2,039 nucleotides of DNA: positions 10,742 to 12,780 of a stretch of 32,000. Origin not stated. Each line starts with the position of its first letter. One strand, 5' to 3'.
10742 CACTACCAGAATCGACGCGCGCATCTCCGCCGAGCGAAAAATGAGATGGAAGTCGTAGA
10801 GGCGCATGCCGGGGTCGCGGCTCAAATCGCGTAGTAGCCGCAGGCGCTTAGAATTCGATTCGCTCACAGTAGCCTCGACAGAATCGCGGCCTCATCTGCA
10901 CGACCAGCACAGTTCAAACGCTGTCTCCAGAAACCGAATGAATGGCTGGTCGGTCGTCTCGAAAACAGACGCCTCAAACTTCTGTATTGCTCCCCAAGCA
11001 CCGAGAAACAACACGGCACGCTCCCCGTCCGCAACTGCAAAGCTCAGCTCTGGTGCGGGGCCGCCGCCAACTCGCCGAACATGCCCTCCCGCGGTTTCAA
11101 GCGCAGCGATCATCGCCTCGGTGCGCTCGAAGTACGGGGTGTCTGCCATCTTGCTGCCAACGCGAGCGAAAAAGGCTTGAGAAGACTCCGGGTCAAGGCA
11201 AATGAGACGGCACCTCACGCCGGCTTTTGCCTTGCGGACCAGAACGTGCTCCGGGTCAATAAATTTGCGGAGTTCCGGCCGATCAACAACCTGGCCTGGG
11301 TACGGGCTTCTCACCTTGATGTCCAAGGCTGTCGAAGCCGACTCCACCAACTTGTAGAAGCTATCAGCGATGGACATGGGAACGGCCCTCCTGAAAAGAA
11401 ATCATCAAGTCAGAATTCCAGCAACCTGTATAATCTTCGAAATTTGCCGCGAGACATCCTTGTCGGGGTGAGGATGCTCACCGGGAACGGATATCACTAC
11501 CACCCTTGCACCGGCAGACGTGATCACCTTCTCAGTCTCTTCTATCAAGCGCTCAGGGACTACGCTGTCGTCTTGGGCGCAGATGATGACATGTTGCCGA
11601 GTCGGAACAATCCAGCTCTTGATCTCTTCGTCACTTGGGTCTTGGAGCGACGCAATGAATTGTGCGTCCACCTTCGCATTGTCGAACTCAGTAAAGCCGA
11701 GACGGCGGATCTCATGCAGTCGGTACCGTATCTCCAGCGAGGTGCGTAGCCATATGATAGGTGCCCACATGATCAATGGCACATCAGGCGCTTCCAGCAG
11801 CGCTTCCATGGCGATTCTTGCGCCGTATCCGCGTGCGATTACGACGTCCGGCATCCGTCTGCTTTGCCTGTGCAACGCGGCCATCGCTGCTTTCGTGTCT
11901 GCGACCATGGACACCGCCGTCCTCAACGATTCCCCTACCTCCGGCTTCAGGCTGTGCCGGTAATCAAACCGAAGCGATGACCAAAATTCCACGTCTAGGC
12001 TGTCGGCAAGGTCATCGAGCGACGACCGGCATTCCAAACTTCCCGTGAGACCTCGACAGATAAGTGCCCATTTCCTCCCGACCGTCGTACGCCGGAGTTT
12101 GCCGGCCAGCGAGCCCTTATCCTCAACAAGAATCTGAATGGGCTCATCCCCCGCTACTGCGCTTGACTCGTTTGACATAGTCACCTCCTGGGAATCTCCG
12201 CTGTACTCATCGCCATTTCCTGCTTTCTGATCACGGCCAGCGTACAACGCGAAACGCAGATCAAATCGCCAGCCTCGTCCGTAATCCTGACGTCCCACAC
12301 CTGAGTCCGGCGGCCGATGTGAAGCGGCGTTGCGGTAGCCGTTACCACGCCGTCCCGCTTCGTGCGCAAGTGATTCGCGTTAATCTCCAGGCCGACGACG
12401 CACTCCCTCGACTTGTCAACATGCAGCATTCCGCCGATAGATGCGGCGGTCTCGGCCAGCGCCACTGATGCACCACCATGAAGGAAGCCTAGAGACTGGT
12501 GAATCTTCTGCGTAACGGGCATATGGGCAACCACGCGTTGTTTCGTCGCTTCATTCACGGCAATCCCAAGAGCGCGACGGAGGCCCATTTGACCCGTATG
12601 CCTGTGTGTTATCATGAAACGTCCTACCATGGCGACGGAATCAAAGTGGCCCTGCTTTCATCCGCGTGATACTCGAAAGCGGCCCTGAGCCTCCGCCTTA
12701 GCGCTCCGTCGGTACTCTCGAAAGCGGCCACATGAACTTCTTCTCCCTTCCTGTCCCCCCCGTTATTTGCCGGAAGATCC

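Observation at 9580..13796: One uncharacterised domain present three times, twice membrane-anchored and once soluble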

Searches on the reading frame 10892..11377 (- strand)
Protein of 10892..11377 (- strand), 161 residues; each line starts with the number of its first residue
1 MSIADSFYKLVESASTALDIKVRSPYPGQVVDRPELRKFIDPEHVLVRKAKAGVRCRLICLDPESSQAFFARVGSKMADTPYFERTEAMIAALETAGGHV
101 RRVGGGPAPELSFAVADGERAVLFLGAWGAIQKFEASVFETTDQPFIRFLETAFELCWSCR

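Call 6: search_protein_families(library=pfam, proteins=[window:10892-11377:-], max_evalue=1)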
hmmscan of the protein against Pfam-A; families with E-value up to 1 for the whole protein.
window:10892-11377:- (161 aa): 0 families

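Call 7: search_protein_families(library=ncbifam, proteins=[window:10892-11377:-], max_evalue=1)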
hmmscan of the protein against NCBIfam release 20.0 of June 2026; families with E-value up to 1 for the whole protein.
window:10892-11377:- (161 aa): 1 family
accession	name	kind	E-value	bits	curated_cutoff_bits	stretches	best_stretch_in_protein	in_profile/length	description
NF046027.1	PhglucPhmanMutPgmG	equivalog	0.18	10.4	600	1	86-117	61-92/460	phosphoglucomutase/phosphomannomutase PgmG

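Call 10: find_homologous_proteins(query=window:10892-11377:-, max_evalue=0.001)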
Query window:10892-11377:- (161 aa): 3 proteins with E <= 0.001 among 116 candidates.
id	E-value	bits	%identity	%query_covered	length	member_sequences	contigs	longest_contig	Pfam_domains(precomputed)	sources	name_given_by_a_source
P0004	4.8e-102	356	100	100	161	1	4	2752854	-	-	-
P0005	5.3e-85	301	86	99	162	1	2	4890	-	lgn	-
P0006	4.4e-64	233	68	99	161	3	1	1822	-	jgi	jgi:hypothetical protein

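Call 11: find_encoding_contigs(protein=P0004, flank=10000, max_places=6)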
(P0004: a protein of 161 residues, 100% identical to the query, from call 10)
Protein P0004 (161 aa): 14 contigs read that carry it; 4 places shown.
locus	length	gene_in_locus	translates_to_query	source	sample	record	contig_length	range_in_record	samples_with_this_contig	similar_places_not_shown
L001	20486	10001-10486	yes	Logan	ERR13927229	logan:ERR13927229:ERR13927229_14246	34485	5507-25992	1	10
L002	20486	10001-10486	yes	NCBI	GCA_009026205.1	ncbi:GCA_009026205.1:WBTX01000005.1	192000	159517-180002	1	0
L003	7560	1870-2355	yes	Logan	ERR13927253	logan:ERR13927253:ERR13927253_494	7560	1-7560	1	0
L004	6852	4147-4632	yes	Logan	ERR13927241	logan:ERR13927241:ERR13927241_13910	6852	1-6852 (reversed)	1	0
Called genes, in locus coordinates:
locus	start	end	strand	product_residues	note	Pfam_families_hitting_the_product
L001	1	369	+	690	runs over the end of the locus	PF00580:UvrD-helicase, PF13245:AAA_19 (faint), PF13361:UvrD_C, PF13538:UvrD_C_2 (faint)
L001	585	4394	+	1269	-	-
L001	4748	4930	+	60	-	-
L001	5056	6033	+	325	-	PF13379:NMT1_2, PF02621:VitK2_biosynth (weak), PF12974:Phosphonate-bd (weak), PF09084:NMT1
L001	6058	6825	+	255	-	PF00005:ABC_tran, PF13304:AAA_21 (faint)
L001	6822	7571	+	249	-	PF00528:BPD_transp_1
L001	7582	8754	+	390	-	-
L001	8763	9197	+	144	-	PF03061:4HBT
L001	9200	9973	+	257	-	-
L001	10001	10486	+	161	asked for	-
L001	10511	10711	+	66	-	-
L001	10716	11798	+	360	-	-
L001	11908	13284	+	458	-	PF04055:Radical_SAM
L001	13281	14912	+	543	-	PF00501:AMP-binding, PF13193:AMP-binding_C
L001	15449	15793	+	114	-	PF13744:HTH_37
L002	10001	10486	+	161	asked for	-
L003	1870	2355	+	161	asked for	-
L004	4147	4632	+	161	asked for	-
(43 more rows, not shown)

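Call 13: find_encoding_contigs(protein=P0005, flank=10000, max_places=4)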
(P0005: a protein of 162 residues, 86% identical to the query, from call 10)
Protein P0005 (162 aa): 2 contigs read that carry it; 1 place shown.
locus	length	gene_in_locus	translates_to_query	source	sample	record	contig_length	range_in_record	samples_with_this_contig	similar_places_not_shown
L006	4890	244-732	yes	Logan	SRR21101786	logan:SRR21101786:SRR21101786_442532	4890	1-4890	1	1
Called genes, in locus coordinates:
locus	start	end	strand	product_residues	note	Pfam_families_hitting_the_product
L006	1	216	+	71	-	?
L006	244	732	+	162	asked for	-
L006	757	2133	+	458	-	PF04055:Radical_SAM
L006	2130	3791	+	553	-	PF00501:AMP-binding, PF13193:AMP-binding_C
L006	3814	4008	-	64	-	-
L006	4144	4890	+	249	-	?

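Call 39: predict_structure(alignment_id=A3)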
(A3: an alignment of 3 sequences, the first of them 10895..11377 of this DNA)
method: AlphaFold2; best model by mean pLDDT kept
length: 161 residues; sequences in the alignment: 3
mean_pLDDT: 41.3   pTM: 0.42
mean pLDDT of the five models: 41.3, 36.0, 34.0, 33.8, 31.5
residues with pLDDT >= 90: 0; 70-90: 0; 50-70: 31; < 50: 130
segments of 3 or more residues with pLDDT < 50: 1-7, 23-57, 59-90, 96-142, 156-161
pLDDT, mean of each block of 10 residues (from residue 1): 44 56 42 35 42 39 42 31 40 46 35 38 39 30 52 50 32
secondary structure, 60 per line:
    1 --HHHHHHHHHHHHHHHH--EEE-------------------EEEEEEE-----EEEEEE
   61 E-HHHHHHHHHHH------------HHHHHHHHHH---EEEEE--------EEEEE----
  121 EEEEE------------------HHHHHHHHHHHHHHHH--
elements in order: H3-18 E21-23 E43-49 E55-61 H63-73 H86-95 E99-103 E112-116 E121-125 H144-159

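Call 59: search_solved_structures(query=A3, max_evalue=10, show_alignments=3)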
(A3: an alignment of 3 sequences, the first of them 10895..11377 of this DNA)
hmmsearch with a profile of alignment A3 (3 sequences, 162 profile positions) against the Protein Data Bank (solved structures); distinct sequences matched with E-value up to 10: 3.
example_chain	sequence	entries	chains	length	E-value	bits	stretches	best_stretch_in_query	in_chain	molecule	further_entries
4i9f_A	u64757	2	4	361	0.11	15.7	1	89-130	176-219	Glycerol 3-phosphate phosphatase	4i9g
8xan_B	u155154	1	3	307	0.74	13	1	101-132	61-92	Major tail structural protein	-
4v98_AM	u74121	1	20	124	0.95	12.6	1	77-128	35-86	LD23602p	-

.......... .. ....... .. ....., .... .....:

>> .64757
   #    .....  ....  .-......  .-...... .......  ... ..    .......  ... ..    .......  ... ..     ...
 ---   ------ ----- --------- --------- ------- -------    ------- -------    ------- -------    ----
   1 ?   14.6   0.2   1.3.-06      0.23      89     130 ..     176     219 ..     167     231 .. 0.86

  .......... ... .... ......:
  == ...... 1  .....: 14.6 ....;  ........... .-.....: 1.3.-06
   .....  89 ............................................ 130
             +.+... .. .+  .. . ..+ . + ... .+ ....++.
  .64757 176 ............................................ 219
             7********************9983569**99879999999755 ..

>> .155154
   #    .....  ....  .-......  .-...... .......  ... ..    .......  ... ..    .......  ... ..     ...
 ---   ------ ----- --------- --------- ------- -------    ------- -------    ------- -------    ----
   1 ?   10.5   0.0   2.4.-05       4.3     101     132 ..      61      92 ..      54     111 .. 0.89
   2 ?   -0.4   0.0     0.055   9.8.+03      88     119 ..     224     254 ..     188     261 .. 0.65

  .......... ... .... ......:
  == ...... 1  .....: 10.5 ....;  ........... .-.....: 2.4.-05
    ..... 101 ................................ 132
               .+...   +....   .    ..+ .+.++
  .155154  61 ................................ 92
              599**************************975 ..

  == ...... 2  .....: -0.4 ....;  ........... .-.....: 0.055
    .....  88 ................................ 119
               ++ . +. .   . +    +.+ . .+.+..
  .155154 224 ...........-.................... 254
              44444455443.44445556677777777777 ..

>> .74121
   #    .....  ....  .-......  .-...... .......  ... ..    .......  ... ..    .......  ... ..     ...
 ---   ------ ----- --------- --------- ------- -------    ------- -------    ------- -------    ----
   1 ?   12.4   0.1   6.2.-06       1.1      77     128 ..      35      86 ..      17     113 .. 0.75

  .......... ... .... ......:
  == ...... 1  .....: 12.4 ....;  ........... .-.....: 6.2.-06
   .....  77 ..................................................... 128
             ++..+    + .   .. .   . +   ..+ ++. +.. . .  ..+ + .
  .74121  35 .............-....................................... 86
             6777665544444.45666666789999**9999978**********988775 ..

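Call 61: fold_search(model_id=the predicted structure, library=pdb)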
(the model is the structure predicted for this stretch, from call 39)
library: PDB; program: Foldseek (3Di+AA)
matches with E <= 10: 310; with E <= 0.001: 0
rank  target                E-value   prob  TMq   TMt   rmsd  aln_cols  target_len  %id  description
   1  4pav_E                7.0e-02  0.16  0.18  0.21  12.6       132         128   11  Structure of hypothetical protein SA1046 from S. aureus. (released 2015-05-06)
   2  4pav_C                8.4e-02  0.18  0.18  0.23  12.6       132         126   11  Structure of hypothetical protein SA1046 from S. aureus. (released 2015-05-06)
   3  4pav_F                8.4e-02  0.18  0.18  0.22  12.8       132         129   11  Structure of hypothetical protein SA1046 from S. aureus. (released 2015-05-06)
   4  4pav_B                1.2e-01  0.15  0.18  0.22  12.6       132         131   11  Structure of hypothetical protein SA1046 from S. aureus. (released 2015-05-06)
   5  4pav_D                1.6e-01  0.16  0.19  0.25  13.8       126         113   12  Structure of hypothetical protein SA1046 from S. aureus. (released 2015-05-06)
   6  4pav_A                1.6e-01  0.11  0.17  0.20  13.0       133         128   12  Structure of hypothetical protein SA1046 from S. aureus. (released 2015-05-06)
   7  1f9z_A                2.8e-01  0.09  0.18  0.21  13.6       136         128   12  CRYSTAL STRUCTURE OF THE NI(II)-BOUND GLYOXALASE I FROM ESCHERICHIA COLI (released 2000-09-20)
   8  5wew_A                3.9e-01  0.07  0.18  0.20  15.8       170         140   12  Crystal structure of Klebsiella pneumoniae fosfomycin resistance protein (FosAKP) with inhibitor (ANY1) bound (released 2018-07-18)
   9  8va1_D                3.9e-01  0.03  0.15  0.06  17.2       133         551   14  S. aureus TarL H300N in complex with CDP-ribitol (single tetramer) (released 2024-04-03)
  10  5v3d_B                4.2e-01  0.08  0.20  0.23  15.7       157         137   14  Crystal structure of fosfomycin resistance protein from Klebsiella pneumoniae with bound fosfomycin (released 2017-08-30)
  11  2fl4                  4.4e-01  0.25  0.31  0.33   8.6       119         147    8  The crystal structure of the spermine/spermidine acetyltransferase from Enterococcus faecalis (released 2006-02-28)
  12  3l7t_A                5.0e-01  0.08  0.19  0.22  13.5       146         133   13  Crystal structure of SMU.1112c (released 2010-12-29)
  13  3r4q_C                6.1e-01  0.08  0.22  0.26  16.3       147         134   13  Crystal structure of Lactoylglutathione lyase from Agrobacterium tumefaciens (released 2011-04-06)
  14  5wew_B                6.1e-01  0.06  0.18  0.20  15.2       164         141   13  Crystal structure of Klebsiella pneumoniae fosfomycin resistance protein (FosAKP) with inhibitor (ANY1) bound (released 2018-07-18)
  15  9axt_AK               6.5e-01  0.04  0.17  0.16  15.2       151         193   13  Non-translating S. pombe ribosome (released 2024-10-16)
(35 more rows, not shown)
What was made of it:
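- On PLD superfamily (HKD enzymes): The model of C has pLDDT 41 and is unusable (calls 39, 61).
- Tried and rejected: The Foldseek result for the C model is meaningless (glyoxalase and GNAT hits at TM about 0.2; call 61).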

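Call 78: search_protein_families(library=padloc, proteins=[window:10892-11377:-], max_evalue=0.01)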
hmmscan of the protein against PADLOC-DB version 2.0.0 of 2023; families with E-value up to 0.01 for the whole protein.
window:10892-11377:- (161 aa): 0 families

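Call 104: search_dna_similar(query=window:10895-11377:-, collection=plasmids, mode=protein, max_evalue=0.01, max_rows=10)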
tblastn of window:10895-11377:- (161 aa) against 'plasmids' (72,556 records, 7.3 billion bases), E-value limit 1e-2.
No match.

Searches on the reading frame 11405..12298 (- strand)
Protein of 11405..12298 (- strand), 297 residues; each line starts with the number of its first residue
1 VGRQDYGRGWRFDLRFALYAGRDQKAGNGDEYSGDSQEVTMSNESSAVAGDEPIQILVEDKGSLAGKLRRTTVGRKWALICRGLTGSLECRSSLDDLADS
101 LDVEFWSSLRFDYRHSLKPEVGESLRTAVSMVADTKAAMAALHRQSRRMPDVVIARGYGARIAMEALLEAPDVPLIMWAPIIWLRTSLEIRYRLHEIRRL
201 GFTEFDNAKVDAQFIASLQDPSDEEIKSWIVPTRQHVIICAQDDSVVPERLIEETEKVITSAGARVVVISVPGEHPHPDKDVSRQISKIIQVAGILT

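Call 6: search_protein_families(library=pfam, proteins=[window:11405-12298:-], max_evalue=1)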
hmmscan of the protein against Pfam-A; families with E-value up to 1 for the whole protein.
window:11405-12298:- (297 aa): 1 family
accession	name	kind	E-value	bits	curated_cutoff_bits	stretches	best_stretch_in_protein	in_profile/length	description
PF12146.15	Hydrolase_4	-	0.00037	20.3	27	1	127-200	54-125/239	Serine aminopeptidase, S33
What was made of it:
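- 11405..12178 (-): Alpha/beta-hydrolase-like protein with Gly at the nucleophile position (ARGYGA where GxSxG is expected). In some relatives it is fused to the TM-domain protein. Weak Pfam Hydrolase_4 hit (call 6).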

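Call 7: search_protein_families(library=ncbifam, proteins=[window:11405-12298:-], max_evalue=1)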
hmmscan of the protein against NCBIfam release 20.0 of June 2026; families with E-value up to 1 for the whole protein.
window:11405-12298:- (297 aa): 0 families

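Call 78: search_protein_families(library=padloc, proteins=[window:11405-12178:-], max_evalue=0.01)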
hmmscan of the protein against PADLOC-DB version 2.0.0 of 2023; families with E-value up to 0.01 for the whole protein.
window:11405-12178:- (257 aa): 0 families

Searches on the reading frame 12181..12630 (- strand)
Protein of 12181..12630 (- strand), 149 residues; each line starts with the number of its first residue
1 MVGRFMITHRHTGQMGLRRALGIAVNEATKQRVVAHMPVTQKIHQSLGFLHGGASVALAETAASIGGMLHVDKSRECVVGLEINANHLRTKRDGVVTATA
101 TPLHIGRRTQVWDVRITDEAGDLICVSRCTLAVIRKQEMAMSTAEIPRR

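Call 6: search_protein_families(library=pfam, proteins=[window:12181-12630:-], max_evalue=1)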
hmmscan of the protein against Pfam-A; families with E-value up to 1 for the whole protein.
window:12181-12630:- (149 aa): 3 families
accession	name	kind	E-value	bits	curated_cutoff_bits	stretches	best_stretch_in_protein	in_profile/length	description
PF03061.28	4HBT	-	1.1e-18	67.8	20.6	1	48-125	2-79/79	Thioesterase superfamily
PF13622.12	4HBT_3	-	0.0005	20.7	24.3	1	47-126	8-75/83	Acyl-CoA thioesterase N-terminal domain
PF14539.12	DUF4442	-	0.00054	20.6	25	1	21-131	19-130/132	Domain of unknown function (DUF4442)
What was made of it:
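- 12181..12615 (-): Hotdog-fold aryl-CoA thioesterase (MenI/EntH/PaaI-like). Pfam 4HBT E 1.1e-18 (call 6).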

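Call 7: search_protein_families(library=ncbifam, proteins=[window:12181-12630:-], max_evalue=1)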
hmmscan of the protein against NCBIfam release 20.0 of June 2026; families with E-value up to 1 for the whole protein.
window:12181-12630:- (149 aa): 6 families
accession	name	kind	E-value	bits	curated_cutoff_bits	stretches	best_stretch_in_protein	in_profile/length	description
NF047425.1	MenI_Listeria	exception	2.1e-47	159.9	185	1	15-136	1-121/122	1,4-dihydroxy-2-naphthoyl-CoA hydrolase MenI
TIGR00369.1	unchar_dom_1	domain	5e-34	116.9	36.6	1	19-133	4-117/117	hotdog fold thioesterase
NF007631.0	PRK10293.1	equivalog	9.4e-30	103.1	226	1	21-134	24-136/136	1,4-dihydroxy-2-naphthoyl-CoA hydrolase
NF007607.0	PRK10254.1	equivalog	9.9e-28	96.9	237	1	14-134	17-136/137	proofreading thioesterase EntH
TIGR02286.1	PaaD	equivalog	1.3e-10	41.5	118.9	1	19-129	2-109/114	hydroxyphenylacetyl-CoA thioesterase PaaI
NF008675.0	PRK11688.1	equivalog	7.2e-05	22.6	107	1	11-130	19-152/156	thioesterase family protein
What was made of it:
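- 12181..12615 (-): NCBIfam MenI_Listeria E 2e-47, below its cut-off (call 7).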
